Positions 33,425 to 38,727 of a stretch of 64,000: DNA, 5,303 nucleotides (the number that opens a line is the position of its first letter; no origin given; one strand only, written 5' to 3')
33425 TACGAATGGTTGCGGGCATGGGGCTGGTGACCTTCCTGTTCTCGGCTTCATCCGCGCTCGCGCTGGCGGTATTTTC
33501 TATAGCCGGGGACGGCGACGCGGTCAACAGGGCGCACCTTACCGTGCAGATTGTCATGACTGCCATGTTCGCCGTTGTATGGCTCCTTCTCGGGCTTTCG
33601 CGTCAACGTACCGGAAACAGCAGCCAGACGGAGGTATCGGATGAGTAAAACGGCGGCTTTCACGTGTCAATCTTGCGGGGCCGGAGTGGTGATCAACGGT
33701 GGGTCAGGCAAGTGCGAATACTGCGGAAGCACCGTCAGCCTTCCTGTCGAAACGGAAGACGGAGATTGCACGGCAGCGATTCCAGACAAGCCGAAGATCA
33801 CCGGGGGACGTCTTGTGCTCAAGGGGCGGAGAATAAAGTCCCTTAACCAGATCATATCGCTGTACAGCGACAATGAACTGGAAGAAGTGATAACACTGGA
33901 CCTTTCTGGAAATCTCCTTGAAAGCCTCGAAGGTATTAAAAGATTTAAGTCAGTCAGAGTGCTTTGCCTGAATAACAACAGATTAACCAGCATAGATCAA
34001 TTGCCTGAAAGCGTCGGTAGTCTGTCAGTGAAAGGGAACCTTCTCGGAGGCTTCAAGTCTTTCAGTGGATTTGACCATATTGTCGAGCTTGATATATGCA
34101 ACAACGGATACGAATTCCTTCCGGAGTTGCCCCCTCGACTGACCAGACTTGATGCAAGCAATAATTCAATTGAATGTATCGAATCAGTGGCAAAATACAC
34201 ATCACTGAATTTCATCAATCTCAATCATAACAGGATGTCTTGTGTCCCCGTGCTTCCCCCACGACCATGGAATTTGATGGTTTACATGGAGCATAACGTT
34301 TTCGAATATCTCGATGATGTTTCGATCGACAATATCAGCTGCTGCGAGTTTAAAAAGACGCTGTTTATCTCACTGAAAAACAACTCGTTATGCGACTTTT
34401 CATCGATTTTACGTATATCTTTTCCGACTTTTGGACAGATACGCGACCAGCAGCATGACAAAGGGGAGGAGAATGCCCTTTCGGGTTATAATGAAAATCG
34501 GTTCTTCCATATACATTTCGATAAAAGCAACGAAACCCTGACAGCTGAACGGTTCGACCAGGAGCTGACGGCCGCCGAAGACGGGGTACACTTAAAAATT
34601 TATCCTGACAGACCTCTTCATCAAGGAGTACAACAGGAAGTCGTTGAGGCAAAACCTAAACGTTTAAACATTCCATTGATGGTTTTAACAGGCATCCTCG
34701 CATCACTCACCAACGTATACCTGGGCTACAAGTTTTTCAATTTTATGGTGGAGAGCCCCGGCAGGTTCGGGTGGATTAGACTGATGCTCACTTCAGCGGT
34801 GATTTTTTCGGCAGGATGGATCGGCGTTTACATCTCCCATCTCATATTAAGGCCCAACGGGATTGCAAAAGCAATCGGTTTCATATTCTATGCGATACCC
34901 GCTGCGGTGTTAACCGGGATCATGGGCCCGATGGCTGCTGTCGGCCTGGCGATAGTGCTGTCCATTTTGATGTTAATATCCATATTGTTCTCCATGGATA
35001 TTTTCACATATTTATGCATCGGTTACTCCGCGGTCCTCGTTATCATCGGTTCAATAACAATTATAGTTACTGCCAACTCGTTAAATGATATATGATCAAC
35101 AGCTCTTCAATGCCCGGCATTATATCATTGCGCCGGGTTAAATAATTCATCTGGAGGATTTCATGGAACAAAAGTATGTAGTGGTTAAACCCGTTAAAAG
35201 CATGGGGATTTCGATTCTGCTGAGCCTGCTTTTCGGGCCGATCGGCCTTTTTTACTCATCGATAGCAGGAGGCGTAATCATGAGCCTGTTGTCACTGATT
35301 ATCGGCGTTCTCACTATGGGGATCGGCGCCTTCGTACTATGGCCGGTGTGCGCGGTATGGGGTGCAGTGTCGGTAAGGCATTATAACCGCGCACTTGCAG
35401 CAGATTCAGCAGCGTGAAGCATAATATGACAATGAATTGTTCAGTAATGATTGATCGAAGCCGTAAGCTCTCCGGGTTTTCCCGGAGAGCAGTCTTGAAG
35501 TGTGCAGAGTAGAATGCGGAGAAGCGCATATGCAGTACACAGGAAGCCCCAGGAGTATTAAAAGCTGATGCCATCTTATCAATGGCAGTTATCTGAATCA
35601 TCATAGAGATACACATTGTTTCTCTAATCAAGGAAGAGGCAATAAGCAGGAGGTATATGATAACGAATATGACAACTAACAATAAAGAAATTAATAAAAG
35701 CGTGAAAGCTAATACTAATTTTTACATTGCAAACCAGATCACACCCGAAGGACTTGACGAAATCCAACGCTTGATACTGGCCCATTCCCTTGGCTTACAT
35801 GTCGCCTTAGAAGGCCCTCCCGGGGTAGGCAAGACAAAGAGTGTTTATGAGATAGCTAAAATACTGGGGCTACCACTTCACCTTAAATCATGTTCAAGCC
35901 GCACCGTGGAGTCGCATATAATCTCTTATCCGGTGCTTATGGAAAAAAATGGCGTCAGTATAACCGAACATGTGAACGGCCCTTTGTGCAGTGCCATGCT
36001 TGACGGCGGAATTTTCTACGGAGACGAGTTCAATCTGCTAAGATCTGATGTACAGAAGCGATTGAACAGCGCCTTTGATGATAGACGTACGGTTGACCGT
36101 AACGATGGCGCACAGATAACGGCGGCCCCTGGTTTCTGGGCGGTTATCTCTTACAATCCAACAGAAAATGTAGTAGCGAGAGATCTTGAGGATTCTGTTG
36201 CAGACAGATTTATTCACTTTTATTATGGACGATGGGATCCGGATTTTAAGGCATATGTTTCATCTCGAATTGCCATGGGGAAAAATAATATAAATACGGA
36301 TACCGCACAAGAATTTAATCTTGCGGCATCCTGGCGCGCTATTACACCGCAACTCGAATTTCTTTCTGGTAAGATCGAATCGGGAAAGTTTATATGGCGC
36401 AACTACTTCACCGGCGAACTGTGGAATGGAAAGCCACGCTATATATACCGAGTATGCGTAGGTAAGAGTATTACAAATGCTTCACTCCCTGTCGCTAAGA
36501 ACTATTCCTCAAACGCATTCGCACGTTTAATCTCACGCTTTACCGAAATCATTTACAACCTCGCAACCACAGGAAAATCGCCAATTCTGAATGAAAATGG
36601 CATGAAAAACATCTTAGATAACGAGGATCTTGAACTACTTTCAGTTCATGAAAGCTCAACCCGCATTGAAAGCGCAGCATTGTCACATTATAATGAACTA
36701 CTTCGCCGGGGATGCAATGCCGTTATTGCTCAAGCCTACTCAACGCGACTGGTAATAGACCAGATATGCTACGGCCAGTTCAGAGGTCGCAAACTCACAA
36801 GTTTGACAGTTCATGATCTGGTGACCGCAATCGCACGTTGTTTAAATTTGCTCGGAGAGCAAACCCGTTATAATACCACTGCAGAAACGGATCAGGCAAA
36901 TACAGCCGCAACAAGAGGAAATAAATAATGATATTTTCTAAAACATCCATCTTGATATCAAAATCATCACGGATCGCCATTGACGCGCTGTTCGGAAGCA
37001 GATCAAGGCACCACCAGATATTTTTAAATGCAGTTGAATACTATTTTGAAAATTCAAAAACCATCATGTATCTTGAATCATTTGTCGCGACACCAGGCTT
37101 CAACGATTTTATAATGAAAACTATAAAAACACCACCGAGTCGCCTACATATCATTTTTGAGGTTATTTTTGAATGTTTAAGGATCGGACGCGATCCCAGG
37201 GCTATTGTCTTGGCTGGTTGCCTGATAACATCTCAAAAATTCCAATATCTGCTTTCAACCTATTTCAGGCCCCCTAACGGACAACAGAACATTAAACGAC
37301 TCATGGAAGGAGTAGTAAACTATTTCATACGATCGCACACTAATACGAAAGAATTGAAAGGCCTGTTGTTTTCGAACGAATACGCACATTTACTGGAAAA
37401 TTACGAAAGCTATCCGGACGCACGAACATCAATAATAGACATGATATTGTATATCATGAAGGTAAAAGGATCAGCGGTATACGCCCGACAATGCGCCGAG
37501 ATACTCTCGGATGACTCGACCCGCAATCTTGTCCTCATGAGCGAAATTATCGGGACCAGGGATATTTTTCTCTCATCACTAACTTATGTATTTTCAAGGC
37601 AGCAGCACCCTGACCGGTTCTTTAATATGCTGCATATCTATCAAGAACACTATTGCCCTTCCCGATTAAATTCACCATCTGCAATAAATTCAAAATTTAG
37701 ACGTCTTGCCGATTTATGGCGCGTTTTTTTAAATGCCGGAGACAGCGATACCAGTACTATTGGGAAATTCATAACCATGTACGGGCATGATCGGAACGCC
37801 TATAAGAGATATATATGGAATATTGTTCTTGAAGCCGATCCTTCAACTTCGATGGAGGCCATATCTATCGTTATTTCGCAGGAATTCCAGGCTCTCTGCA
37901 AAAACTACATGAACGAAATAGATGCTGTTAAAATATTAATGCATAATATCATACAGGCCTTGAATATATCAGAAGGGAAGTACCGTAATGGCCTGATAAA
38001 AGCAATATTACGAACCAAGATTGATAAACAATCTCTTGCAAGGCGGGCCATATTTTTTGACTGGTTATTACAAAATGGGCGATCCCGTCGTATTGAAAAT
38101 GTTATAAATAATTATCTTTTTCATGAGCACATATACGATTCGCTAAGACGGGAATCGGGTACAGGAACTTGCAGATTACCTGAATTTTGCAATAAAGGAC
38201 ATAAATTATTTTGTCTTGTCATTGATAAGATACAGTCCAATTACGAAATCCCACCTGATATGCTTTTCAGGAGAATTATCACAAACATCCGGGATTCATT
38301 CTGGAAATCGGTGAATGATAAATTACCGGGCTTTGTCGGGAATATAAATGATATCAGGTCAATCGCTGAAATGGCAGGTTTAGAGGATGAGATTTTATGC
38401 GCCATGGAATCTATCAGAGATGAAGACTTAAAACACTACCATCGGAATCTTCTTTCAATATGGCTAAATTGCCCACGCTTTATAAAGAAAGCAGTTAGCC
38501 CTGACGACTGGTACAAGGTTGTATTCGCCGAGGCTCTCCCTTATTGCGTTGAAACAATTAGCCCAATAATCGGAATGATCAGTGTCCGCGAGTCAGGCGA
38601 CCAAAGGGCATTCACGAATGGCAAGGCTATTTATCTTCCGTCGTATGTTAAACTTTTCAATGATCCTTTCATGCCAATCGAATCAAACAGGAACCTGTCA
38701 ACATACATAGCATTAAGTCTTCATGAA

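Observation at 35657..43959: MoxR AAA+ / metallopeptidase-vWA giant / 1124-aa orphan: candidate NTP-driven ternary conflict system next to the integrase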

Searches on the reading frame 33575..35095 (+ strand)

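Call 3: search_protein_families(library=pfam, proteins=[window:33575-35095:+], max_evalue=0.01)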
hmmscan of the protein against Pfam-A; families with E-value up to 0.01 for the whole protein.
window:33575-35095:+ (506 aa): 4 families
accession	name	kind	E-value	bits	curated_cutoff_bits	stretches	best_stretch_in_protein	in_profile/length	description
PF12799.13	LRR_4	-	9.2e-12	45.3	27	2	106-144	4-43/44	Leucine Rich repeats (2 copies)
PF13855.12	LRR_8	-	0.00023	21.3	27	0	187-220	25-60/61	Leucine rich repeat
PF23952.1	LRR_EndoS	-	0.0013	19.4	27.9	1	106-197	26-116/116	Endo-beta-N-acetylglucosaminidase EndoS LRR domain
PF14580.12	LRR_9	-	0.0022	18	30.5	0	102-142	41-81/175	Leucine-rich repeat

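Call 100: search_protein_families(library=padloc, proteins=[window:33575-35095:+], max_evalue=0.00001)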
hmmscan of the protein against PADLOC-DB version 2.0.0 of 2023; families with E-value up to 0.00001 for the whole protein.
window:33575-35095:+ (506 aa): 0 families

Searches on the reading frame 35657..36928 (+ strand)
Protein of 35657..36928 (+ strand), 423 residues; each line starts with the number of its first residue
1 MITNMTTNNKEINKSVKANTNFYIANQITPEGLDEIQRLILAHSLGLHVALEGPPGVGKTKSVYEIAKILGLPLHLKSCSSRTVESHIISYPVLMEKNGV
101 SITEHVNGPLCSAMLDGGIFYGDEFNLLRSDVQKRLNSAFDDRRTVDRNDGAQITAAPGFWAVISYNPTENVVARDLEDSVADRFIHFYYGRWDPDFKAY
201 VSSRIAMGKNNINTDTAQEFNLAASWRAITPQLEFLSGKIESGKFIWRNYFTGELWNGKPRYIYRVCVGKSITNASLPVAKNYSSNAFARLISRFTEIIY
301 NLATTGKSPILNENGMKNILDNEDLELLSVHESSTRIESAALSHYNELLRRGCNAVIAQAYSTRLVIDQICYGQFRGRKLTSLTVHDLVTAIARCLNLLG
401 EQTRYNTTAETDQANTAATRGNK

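Call 3: search_protein_families(library=pfam, proteins=[window:35657-36928:+], max_evalue=0.01)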
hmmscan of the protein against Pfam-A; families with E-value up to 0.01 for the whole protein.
window:35657-36928:+ (423 aa): 4 families
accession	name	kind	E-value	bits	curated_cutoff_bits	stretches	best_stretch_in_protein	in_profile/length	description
PF07728.20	AAA_5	-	4.7e-16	59.5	22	1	48-185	1-139/139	AAA domain (dynein-related subfamily)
PF07726.17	AAA_3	-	6.1e-07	29.8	27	1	48-186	1-130/131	ATPase family associated with various cellular activities (AAA)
PF00004.35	AAA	-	0.0017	19.2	21.2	1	50-83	2-35/131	ATPase family associated with various cellular activities (AAA)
PF12774.13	AAA_6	-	0.0045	16.5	25.2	1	39-83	25-69/327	Hydrolytic ATP binding site of dynein motor region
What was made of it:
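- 35657..36928 (+): MoxR-class AAA+ ATPase (423 aa) of the CbbQ/NorQ/midasin kind. Walker A is at 35813-35836 and Walker B at 36020-36034. A C-terminal extension of about 220 aa has no family match. Pfam AAA_5 4.7e-16 (call 3).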

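Call 4: search_protein_families(library=padloc, proteins=[window:35657-36928:+], max_evalue=0.01)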
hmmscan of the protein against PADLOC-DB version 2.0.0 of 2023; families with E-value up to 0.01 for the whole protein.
window:35657-36928:+ (423 aa): 2 families
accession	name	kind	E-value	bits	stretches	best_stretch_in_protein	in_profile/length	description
PDLC03920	MkoA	-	0.00017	18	1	29-67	613-652/1112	-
PDLC02196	IetA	-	0.001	16.6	1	49-77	125-153/374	-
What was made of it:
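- There is no VMAP, iSTAND, FtsH or beta-propeller hit (call 3) and no PADLOC hit (call 4).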

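Call 29: search_solved_structures(query=window:35657-36925:+, max_evalue=0.01)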
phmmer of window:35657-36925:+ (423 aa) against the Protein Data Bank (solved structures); distinct sequences matched with E-value up to 0.01: 10.
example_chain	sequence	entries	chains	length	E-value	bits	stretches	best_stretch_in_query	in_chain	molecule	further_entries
9qhd_A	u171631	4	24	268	1.8e-19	72.9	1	33-201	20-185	Nitric oxide reductase NorQ protein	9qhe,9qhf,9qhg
9qh4_A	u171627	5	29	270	4.6e-18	68.3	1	29-196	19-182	Protein NorQ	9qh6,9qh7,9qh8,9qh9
6hyp_A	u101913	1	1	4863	4.8e-18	68.3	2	29-170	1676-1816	Midasin,Midasin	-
5jcs_s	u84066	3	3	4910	5e-18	68.2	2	29-170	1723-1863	Midasin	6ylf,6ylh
6i27_A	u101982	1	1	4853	5.7e-18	68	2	29-170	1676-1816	Midasin,Midasin,Midasin,Midasin,Midasin,Midasin,Midasin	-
6i26_A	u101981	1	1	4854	5.7e-18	68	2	29-170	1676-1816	Midasin,Midasin,Midasin,Midasin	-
6or5_A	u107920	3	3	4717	2.3e-16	62.7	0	42-185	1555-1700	Midasin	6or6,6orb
6l1q_C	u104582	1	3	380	1.3e-13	53.7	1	33-197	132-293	CbbQ protein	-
5c3c_A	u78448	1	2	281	1.5e-13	53.4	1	34-219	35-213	CbbQ/NirQ/NorQ domain protein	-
2r44_A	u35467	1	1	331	1.1e-05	27.5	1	36-204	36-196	Uncharacterized protein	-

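Call 51: find_encoding_contigs(protein=window:35657-36925:+, flank=3000, max_places=10)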
Protein window:35657-36925:+ (423 aa): 8 contigs read that carry it; 5 places shown.
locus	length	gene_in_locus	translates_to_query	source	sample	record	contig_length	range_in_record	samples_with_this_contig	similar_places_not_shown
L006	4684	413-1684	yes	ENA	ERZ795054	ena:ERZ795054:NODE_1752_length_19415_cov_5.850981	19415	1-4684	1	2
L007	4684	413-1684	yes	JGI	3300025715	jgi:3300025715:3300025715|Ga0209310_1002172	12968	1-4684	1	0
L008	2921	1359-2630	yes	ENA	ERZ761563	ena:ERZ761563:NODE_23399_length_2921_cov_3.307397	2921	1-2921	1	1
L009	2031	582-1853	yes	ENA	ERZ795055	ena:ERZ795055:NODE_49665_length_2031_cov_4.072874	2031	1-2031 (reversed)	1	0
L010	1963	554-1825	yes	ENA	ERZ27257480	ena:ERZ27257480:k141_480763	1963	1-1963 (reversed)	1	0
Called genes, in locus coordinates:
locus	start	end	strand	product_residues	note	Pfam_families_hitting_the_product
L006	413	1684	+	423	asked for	PF07726:AAA_3 (weak), PF07728:AAA_5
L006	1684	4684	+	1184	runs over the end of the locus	-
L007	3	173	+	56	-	?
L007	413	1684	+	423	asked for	PF07726:AAA_3 (weak), PF07728:AAA_5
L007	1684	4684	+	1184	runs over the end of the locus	-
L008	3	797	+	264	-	?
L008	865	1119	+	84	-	-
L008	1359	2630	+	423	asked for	PF07726:AAA_3 (weak), PF07728:AAA_5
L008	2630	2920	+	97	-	?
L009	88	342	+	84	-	-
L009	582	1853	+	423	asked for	PF07726:AAA_3 (weak), PF07728:AAA_5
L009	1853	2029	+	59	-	?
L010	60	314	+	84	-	-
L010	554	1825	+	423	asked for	PF07726:AAA_3 (weak), PF07728:AAA_5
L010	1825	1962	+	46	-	?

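Call 76: search_solved_structures(query=window:35657-36925:+, max_evalue=1e-12, show_alignments=2)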
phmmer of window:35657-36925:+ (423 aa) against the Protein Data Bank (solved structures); distinct sequences matched with E-value up to 1e-12: 9.
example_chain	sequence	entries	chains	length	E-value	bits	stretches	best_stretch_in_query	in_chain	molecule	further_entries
9qhd_A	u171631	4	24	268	1.8e-19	72.9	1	33-201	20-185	Nitric oxide reductase NorQ protein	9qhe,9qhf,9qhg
9qh4_A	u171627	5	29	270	4.6e-18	68.3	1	29-196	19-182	Protein NorQ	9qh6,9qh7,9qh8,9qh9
6hyp_A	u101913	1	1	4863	4.8e-18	68.3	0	29-170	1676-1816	Midasin,Midasin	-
5jcs_s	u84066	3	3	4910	5e-18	68.2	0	29-170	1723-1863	Midasin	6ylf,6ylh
6i27_A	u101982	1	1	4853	5.7e-18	68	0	29-170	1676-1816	Midasin,Midasin,Midasin,Midasin,Midasin,Midasin,Midasin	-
6i26_A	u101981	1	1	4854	5.7e-18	68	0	29-170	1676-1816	Midasin,Midasin,Midasin,Midasin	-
6or5_A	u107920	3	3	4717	2.3e-16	62.7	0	42-185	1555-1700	Midasin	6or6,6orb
6l1q_C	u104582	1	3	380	1.3e-13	53.7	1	33-197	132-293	CbbQ protein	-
5c3c_A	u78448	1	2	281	1.5e-13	53.4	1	34-219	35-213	CbbQ/NirQ/NorQ domain protein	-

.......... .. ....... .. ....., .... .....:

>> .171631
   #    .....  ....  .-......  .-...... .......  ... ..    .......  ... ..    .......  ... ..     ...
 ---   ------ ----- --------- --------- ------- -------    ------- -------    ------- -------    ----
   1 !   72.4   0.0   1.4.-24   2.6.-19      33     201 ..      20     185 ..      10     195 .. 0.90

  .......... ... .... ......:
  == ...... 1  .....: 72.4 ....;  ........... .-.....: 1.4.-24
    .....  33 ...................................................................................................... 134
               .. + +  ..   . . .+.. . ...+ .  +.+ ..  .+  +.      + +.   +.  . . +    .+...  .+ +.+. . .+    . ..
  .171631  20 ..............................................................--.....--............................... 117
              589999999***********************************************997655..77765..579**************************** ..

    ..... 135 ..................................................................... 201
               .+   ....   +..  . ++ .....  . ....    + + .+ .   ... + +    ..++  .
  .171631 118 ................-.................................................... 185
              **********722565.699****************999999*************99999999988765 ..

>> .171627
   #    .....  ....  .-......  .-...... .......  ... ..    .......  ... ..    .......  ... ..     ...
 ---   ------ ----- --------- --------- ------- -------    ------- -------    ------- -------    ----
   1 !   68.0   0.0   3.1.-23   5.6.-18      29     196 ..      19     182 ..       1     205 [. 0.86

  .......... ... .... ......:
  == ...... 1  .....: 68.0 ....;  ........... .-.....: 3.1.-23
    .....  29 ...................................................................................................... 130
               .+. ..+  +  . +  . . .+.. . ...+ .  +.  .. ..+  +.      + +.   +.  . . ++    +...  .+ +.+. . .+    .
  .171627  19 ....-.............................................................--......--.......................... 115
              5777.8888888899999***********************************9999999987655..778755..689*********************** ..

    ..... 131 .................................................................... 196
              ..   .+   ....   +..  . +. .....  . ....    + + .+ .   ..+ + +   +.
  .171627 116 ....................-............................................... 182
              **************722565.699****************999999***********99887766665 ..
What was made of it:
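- On MoxR AAA+ ATPase, CbbQ/NorQ subgroup: The aligned stretch reads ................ (call 76).
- Closest known: NorQ-NorD. Same: The AAA+ core is most similar to NorQ/CbbQ (calls 29, 76).
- NorQ, CbbQ and midasin are the best solved relatives, with Walker A/B, sensor-1 and Arg-finger regions aligned (calls 3, 29, 76).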

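Call 98: search_protein_families(library=ncbifam, proteins=[window:35657-36925:+], max_evalue=0.1)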
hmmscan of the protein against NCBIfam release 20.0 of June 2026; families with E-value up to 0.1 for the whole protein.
window:35657-36925:+ (423 aa): 5 families
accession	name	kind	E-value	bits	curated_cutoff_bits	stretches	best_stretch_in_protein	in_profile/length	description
TIGR02640.1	gas_vesic_GvpN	equivalog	0.00013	21.6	266.8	1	103-201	92-193/262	gas vesicle protein GvpN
NF042959.1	IteA_antiphage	equivalog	0.0015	17.8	510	1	48-80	127-159/367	anti-phage ATPase IteA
TIGR02031.1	BchD-ChlD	equivalog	0.019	13.7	499.55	1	114-185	86-158/608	magnesium chelatase ATPase subunit D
NF003229.0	PRK04195.1-5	equivalog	0.036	12.8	280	1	50-74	48-72/413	replication factor C large subunit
TIGR00635.1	ruvB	equivalog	0.037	13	299.05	0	48-81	32-65/305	Holliday junction branch migration DNA helicase RuvB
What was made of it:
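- Tried and rejected: (9) NCBIfam and PADLOC: no informative hits for either large protein (calls 4, 98).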

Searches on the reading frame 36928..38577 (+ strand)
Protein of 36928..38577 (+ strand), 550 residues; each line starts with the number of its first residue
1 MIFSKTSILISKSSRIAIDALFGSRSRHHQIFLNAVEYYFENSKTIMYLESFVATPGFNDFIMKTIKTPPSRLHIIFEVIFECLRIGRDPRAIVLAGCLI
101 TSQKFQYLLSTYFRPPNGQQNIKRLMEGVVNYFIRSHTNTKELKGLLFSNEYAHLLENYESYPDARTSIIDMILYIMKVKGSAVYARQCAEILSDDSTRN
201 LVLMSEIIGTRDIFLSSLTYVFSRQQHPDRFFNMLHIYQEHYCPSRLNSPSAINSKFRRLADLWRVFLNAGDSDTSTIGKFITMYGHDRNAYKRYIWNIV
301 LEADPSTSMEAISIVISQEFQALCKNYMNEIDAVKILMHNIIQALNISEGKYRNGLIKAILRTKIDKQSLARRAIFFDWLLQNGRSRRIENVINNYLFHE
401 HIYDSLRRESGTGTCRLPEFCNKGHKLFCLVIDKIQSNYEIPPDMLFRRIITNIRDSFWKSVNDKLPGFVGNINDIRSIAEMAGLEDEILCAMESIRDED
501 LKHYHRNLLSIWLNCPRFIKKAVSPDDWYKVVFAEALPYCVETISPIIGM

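Call 35: search_protein_families(library=pfam, proteins=[window:36928-38577:+], max_evalue=5)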
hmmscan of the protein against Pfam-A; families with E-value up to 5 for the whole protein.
window:36928-38577:+ (550 aa): 1 family
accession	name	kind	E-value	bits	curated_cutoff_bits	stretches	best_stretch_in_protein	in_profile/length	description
PF12219.14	End_tail_spike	-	0.062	13.8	25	0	265-298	87-120/160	Catalytic domain of bacteriophage endosialidase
